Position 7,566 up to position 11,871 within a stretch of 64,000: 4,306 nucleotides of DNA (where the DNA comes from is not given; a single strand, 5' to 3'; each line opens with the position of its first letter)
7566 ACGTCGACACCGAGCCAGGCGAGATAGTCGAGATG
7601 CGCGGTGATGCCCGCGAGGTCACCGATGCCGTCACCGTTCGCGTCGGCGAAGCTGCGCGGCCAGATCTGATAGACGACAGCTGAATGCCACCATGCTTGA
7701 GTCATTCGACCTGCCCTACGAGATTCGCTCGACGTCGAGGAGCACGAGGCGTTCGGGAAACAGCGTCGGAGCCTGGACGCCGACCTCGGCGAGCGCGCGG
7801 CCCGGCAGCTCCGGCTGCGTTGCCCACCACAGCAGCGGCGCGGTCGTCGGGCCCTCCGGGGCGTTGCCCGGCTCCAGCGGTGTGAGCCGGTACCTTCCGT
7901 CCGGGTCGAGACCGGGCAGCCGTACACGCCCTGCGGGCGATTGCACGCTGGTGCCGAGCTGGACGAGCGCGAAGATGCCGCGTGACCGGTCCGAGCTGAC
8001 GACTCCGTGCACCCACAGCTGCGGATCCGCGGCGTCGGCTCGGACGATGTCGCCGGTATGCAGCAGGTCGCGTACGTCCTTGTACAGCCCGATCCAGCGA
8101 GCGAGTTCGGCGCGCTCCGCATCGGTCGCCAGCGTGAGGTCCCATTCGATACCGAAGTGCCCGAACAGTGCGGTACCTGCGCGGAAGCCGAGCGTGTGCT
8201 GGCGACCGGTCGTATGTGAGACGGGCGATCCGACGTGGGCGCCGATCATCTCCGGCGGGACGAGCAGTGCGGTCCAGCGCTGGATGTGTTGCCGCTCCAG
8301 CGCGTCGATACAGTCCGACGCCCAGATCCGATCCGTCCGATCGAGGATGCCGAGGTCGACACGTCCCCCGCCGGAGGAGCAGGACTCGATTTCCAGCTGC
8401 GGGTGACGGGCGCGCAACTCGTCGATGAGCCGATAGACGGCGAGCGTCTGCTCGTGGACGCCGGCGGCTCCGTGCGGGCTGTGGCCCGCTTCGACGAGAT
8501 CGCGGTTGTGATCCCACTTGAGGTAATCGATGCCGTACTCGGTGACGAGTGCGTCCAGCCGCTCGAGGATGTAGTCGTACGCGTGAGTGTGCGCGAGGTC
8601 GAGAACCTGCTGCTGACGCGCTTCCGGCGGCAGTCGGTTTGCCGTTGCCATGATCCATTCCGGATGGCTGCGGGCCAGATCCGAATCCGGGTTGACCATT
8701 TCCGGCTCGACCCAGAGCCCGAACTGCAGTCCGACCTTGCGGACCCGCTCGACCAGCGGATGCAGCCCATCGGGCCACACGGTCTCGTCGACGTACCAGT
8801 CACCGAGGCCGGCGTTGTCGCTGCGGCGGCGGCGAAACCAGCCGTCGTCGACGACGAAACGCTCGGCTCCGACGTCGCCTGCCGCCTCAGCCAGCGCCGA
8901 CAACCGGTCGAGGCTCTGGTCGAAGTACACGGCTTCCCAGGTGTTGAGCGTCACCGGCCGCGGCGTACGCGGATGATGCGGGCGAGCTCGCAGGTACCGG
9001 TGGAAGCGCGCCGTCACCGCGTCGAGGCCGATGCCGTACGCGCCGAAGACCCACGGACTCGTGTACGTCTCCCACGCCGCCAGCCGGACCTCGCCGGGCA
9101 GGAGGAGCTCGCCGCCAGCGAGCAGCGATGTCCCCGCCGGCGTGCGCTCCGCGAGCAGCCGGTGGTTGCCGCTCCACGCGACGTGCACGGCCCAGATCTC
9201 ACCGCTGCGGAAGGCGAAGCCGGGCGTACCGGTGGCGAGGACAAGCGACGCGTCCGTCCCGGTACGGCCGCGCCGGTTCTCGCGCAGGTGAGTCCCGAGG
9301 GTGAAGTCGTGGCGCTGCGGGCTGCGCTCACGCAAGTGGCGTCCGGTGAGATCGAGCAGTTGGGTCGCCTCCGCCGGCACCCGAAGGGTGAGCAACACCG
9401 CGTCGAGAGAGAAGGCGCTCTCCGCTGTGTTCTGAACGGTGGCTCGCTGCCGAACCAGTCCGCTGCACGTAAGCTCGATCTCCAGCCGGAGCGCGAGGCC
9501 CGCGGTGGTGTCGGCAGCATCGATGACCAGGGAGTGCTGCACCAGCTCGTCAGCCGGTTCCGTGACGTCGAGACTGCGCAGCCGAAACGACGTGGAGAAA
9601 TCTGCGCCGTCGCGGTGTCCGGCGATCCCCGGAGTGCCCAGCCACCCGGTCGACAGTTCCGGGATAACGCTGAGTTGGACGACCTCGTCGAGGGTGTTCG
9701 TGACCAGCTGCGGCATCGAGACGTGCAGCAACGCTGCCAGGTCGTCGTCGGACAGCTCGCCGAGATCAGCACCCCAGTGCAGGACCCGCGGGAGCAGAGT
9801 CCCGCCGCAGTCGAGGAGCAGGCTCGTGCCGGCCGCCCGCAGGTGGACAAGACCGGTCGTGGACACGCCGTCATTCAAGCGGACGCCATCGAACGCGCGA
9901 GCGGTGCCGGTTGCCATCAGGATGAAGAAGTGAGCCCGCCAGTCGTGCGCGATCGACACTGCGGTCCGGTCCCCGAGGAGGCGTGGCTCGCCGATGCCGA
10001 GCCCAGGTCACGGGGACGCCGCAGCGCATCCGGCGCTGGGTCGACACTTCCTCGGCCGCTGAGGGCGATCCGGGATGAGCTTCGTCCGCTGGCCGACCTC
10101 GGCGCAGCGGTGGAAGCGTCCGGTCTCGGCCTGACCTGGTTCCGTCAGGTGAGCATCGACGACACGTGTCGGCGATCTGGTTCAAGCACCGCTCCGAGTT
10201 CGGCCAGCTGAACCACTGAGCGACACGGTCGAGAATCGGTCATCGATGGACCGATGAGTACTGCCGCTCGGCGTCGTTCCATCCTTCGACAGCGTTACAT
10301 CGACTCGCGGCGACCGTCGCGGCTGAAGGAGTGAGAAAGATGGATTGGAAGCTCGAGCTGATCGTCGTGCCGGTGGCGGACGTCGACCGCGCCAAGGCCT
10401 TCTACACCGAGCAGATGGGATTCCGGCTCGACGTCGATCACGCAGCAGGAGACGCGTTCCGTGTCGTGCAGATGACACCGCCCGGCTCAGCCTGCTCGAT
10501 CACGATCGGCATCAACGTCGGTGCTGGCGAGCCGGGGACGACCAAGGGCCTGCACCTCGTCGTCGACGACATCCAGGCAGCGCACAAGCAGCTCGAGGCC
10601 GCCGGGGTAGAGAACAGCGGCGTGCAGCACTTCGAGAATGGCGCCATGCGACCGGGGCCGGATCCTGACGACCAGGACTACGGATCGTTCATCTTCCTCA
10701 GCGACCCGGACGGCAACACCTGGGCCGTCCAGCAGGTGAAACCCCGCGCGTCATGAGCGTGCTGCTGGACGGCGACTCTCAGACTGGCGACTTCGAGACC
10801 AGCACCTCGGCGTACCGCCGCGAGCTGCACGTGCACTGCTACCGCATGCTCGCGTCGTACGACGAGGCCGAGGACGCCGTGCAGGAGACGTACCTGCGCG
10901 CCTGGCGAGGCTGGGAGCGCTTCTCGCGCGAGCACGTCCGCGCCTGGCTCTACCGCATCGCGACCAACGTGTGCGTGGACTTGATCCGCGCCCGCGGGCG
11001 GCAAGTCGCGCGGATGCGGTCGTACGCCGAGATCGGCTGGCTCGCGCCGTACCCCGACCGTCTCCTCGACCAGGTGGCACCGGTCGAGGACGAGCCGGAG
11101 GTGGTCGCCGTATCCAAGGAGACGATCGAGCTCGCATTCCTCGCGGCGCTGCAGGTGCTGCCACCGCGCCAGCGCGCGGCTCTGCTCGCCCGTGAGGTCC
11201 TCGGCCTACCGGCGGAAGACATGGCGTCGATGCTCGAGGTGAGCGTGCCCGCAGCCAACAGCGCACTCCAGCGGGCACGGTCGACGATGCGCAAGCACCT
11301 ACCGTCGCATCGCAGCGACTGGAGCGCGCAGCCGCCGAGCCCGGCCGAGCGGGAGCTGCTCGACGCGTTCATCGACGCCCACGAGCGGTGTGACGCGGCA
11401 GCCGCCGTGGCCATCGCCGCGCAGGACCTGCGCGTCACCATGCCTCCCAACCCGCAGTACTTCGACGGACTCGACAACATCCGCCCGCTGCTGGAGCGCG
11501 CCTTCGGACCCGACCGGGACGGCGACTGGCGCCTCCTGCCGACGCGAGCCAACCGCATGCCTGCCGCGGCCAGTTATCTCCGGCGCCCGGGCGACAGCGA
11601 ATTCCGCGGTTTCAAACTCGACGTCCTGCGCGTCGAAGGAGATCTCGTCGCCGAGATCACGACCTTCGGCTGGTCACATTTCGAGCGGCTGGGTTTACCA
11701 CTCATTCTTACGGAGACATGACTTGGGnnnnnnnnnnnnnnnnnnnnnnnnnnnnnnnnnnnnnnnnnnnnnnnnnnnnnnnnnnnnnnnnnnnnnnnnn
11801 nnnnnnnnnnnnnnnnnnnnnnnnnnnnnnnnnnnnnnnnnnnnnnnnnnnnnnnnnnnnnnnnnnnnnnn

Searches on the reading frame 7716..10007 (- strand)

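Call 80: search_protein_families(library=pfam, proteins=[window:7716-10007:-], max_evalue=0.00001)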
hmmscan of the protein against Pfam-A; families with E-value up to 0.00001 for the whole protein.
window:7716-10007:- (763 aa): 3 families
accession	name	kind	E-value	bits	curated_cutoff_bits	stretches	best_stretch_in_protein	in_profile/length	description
PF02065.24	Melibiase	-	9.7e-122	406.7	27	1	314-652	1-347/347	Melibiase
PF16875.11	Glyco_hydro_36N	-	7.9e-50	170.1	27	1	73-309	3-252/253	Glycosyl hydrolase family 36 N-terminal domain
PF16874.11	Glyco_hydro_36C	-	3.1e-08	34.4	27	1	669-747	6-65/77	Glycosyl hydrolase family 36 C-terminal domain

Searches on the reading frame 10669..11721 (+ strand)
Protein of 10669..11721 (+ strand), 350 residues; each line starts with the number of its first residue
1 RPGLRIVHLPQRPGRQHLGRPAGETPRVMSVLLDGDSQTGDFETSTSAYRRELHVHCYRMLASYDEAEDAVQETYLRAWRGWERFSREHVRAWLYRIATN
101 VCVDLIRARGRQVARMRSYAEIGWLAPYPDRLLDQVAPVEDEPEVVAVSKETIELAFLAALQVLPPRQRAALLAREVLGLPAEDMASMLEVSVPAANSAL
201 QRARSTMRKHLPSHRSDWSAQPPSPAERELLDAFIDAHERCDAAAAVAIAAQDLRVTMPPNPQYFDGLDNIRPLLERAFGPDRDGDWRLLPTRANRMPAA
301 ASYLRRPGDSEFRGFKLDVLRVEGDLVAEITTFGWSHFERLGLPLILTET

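Call 80: search_protein_families(library=pfam, proteins=[window:10669-11721:+], max_evalue=0.00001)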
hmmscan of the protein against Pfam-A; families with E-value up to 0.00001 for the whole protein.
window:10669-11721:+ (350 aa): 3 families
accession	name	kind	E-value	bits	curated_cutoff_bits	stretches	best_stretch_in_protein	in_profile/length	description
PF04542.20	Sigma70_r2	-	4.7e-18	65.2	24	1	48-111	4-70/71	Sigma-70 region 2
PF08281.18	Sigma70_r4_2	-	1e-13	51.1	25.7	1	156-206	3-53/54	Sigma-70, region 4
PF12680.13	SnoaL_2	-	6.1e-06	27.2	27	0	232-329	2-101/102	SnoaL-like domain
